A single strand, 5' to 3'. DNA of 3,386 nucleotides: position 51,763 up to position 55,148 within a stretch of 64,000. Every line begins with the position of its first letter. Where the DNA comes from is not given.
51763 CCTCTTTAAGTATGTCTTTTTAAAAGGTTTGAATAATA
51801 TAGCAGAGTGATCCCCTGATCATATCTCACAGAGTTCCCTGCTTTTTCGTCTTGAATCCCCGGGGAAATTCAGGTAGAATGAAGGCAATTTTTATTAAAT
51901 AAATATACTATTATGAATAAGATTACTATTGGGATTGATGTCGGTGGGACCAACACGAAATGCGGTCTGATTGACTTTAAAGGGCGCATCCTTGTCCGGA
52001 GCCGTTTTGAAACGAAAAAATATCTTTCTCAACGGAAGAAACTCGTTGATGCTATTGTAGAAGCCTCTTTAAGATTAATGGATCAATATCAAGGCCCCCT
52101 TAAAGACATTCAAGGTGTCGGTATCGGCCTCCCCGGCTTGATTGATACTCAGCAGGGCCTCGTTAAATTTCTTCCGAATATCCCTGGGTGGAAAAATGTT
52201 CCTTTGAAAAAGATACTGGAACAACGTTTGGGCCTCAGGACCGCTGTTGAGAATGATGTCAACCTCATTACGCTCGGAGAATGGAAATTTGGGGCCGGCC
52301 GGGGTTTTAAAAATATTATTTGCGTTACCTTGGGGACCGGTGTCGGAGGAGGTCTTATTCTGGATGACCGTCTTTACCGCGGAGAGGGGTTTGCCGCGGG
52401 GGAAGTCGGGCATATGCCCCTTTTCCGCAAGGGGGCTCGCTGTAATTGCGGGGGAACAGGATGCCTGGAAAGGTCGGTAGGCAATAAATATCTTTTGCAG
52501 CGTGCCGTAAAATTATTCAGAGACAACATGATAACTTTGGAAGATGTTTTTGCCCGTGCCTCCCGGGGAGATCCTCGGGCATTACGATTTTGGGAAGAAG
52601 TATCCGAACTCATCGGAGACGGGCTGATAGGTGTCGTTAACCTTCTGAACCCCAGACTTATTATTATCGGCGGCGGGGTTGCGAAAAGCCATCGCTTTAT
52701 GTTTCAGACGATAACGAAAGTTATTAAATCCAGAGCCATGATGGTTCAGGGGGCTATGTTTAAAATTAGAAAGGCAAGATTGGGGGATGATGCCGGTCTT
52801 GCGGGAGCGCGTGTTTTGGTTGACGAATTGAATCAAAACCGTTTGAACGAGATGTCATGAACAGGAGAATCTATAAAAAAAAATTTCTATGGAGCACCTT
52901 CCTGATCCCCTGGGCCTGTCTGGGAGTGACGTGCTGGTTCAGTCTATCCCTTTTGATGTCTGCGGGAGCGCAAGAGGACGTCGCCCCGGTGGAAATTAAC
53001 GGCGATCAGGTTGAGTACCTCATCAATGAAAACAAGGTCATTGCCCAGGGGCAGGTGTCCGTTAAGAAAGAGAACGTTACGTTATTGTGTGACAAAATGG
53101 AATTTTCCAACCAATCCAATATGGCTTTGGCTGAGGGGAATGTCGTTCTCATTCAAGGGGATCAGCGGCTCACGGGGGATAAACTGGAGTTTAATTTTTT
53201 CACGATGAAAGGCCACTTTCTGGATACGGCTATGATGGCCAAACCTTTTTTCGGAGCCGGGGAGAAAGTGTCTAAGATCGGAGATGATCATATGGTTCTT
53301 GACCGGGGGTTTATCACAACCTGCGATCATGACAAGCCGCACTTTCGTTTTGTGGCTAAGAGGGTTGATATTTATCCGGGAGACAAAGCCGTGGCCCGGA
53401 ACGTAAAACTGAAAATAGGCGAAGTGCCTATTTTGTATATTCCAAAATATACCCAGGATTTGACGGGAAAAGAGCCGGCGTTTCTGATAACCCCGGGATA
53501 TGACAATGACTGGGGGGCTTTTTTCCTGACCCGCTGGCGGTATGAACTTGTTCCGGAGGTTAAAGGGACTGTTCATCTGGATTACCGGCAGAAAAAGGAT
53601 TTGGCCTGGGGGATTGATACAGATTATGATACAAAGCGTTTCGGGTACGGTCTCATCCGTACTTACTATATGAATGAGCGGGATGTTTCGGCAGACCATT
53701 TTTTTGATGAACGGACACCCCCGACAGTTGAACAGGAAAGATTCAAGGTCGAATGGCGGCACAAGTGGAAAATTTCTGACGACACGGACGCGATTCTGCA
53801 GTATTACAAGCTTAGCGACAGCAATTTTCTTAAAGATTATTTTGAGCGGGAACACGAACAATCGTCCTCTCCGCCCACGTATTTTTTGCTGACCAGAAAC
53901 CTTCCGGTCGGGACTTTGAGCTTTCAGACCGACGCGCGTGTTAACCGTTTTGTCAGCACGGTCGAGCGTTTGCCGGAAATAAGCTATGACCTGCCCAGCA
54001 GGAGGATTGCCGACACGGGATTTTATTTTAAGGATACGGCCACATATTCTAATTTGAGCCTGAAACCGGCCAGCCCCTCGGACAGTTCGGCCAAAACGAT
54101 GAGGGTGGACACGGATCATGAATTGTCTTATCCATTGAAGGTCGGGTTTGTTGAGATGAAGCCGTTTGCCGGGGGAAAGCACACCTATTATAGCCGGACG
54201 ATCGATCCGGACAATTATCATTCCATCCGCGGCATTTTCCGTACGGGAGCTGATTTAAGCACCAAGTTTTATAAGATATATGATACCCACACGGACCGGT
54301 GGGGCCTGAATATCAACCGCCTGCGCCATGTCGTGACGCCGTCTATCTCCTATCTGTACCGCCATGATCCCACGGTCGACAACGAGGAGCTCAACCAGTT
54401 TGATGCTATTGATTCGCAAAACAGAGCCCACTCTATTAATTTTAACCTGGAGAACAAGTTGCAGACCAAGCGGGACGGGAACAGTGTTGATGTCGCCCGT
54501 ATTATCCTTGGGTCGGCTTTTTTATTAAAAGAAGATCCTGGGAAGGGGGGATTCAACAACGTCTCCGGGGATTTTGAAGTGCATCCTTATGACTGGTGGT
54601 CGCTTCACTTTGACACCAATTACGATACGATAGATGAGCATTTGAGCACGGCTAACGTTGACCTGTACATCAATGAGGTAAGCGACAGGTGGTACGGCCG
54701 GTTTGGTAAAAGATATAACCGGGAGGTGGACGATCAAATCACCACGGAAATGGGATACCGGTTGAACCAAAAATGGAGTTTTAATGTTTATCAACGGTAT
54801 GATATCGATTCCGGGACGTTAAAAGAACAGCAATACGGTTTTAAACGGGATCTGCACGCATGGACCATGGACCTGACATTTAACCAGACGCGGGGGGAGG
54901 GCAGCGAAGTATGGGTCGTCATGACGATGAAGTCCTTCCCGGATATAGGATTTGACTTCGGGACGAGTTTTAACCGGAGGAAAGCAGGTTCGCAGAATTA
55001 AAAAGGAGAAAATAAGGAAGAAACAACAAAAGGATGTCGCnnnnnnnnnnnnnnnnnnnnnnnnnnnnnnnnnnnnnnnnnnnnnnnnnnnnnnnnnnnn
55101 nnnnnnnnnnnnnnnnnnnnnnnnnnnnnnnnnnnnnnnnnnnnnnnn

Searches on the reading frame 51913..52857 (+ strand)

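Call 92: search_protein_families(library=pfam, proteins=[window:51913-52857:+], max_evalue=0.00001)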
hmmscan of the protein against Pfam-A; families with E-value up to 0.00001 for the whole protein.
window:51913-52857:+ (315 aa): 2 families
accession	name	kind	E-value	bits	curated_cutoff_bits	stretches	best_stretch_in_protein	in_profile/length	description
PF00480.26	ROK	-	1.6e-71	241.7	22.9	1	5-304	1-292/294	ROK family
PF01869.26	BcrAD_BadFG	-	9.8e-07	29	31.5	0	6-76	1-72/271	BadF/BadG/BcrA/BcrD ATPase family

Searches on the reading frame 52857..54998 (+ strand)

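Call 92: search_protein_families(library=pfam, proteins=[window:52857-54998:+], max_evalue=0.00001)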
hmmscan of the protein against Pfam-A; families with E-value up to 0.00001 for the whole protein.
window:52857-54998:+ (714 aa): 2 families
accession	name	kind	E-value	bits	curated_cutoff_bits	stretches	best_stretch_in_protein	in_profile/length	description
PF03968.19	LptD_N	-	8e-08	32.9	20.4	0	79-111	5-37/113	LptA/(LptD N-terminal domain) LPS transport protein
PF19838.5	LptD_2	-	1.7e-06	27.4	22.5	0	458-538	310-404/464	LptD protein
